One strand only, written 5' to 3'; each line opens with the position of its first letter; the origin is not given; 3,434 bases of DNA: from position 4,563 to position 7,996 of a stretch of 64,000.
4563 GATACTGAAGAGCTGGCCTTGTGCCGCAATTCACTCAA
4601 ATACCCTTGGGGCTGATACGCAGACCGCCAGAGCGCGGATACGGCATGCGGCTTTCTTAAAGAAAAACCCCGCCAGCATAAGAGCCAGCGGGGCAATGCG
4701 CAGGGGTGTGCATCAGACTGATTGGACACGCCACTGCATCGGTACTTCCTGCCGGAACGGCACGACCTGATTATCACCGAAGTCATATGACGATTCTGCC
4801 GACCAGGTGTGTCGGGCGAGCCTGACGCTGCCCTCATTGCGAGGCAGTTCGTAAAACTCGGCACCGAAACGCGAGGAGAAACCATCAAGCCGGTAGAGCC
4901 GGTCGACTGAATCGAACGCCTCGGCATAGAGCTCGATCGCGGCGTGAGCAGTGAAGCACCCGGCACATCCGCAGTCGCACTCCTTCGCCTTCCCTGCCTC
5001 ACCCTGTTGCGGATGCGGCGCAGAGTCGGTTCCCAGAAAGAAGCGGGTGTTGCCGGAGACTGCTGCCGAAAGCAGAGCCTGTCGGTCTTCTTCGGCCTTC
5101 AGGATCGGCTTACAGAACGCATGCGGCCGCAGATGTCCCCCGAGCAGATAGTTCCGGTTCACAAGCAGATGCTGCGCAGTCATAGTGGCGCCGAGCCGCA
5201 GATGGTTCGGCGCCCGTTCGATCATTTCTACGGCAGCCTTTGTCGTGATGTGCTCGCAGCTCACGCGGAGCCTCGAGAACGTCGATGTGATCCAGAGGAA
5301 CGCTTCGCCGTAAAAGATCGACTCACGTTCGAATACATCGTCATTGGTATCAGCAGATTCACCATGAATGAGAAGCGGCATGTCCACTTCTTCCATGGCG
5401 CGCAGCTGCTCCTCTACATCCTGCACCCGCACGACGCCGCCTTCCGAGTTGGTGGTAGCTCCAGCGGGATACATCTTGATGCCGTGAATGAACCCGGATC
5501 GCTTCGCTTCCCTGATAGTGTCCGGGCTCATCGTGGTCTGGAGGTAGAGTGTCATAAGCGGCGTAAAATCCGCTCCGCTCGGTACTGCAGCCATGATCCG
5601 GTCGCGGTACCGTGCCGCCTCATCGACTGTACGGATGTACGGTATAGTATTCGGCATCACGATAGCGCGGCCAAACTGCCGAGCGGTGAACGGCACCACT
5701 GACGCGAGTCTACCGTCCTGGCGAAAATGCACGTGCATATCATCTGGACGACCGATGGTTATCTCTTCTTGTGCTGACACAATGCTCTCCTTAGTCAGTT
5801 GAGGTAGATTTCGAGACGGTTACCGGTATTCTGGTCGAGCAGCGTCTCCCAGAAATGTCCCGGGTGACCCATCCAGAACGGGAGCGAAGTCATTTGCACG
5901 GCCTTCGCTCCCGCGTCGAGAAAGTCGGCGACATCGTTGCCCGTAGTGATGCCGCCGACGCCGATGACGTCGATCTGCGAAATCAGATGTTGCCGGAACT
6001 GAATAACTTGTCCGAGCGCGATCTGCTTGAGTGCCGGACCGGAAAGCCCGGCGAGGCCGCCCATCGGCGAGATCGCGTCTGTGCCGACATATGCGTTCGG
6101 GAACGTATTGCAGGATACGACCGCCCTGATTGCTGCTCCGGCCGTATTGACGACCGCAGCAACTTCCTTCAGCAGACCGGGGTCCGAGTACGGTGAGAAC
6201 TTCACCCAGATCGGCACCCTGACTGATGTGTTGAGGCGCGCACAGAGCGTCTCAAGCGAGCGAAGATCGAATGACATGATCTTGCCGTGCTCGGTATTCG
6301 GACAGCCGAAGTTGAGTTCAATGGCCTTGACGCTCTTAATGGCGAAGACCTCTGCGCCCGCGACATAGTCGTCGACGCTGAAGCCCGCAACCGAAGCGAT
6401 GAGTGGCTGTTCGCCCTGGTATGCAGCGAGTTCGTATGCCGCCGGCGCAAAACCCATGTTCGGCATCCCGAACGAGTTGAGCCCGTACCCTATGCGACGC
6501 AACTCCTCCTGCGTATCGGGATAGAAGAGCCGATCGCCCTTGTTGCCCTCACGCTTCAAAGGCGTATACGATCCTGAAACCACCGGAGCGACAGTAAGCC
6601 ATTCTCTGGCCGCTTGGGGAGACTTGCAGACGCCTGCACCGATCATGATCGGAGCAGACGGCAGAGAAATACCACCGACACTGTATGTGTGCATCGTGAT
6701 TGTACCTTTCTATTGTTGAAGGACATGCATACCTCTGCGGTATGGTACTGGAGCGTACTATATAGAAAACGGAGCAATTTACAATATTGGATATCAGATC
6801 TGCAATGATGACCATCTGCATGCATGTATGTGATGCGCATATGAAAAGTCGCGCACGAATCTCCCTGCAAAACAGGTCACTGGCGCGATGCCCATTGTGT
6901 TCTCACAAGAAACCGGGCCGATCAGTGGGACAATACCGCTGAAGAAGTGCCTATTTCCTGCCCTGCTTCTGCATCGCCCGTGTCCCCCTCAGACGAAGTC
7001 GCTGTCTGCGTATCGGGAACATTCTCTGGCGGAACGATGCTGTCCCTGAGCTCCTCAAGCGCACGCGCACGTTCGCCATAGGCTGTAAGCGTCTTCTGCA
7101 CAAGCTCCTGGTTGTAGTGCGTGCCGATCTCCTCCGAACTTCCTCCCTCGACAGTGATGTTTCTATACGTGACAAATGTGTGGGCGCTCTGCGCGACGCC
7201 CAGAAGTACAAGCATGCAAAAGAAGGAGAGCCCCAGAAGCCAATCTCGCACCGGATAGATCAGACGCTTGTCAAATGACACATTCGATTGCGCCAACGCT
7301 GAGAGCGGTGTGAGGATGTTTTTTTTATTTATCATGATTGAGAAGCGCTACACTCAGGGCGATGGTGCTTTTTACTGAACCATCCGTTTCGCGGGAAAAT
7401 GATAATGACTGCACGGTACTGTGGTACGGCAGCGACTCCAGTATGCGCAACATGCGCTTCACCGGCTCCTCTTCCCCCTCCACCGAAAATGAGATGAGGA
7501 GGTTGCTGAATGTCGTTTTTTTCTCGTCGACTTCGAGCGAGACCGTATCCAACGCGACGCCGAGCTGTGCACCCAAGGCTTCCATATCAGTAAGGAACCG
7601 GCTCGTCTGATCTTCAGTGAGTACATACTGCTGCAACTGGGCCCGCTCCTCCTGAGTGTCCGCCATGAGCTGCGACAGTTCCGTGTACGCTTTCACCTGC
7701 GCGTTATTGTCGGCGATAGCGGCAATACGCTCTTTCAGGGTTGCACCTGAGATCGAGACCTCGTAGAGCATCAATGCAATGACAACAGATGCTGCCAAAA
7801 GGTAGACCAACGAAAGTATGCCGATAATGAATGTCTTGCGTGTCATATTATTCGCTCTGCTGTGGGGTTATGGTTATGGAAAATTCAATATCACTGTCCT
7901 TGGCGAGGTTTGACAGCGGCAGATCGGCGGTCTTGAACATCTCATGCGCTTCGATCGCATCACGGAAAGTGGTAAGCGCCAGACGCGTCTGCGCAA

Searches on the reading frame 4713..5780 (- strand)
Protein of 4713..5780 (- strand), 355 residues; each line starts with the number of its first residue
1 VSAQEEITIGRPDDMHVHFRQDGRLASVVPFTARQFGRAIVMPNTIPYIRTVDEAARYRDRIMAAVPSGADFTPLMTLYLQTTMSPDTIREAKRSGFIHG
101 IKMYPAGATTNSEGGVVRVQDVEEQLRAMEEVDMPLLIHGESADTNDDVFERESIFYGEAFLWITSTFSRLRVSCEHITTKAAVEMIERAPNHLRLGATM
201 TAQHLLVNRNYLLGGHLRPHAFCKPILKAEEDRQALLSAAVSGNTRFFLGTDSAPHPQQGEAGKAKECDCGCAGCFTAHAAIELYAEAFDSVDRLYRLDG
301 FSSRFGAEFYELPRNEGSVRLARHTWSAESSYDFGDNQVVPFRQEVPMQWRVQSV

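Call 96: search_protein_families(library=pfam, proteins=[window:4713-5780:-], max_evalue=0.001)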
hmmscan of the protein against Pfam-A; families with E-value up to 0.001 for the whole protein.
window:4713-5780:- (355 aa): 1 family
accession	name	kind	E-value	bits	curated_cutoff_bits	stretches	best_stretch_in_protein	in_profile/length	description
PF01979.26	Amidohydro_1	-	1.6e-06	28.1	25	1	14-266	8-253/345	Amidohydrolase family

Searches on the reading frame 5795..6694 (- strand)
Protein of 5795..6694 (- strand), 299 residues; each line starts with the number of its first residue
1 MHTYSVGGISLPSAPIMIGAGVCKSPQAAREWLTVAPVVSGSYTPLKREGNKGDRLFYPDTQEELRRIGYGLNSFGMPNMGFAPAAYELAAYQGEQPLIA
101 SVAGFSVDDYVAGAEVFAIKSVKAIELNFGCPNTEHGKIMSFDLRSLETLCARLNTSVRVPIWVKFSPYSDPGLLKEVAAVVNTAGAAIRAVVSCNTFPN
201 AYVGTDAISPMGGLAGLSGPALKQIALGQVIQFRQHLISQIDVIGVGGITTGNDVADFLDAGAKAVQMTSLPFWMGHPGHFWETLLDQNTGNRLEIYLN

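Call 96: search_protein_families(library=pfam, proteins=[window:5795-6694:-], max_evalue=0.001)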
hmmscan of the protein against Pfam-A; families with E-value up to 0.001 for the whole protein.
window:5795-6694:- (299 aa): 1 family
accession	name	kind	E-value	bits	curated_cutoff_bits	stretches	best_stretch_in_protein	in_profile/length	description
PF01180.27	DHO_dh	-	8.3e-41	140.5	27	1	14-270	13-270/291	Dihydroorotate dehydrogenase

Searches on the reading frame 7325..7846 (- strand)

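Call 96: search_protein_families(library=pfam, proteins=[window:7325-7846:-], max_evalue=0.001)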
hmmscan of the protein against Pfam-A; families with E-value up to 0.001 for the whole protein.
window:7325-7846:- (173 aa): 1 family
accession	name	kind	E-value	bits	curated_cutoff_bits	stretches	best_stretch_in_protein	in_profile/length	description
PF04350.18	PilO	-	0.00093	19.8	22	0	43-166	14-136/145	Pilus assembly protein, PilO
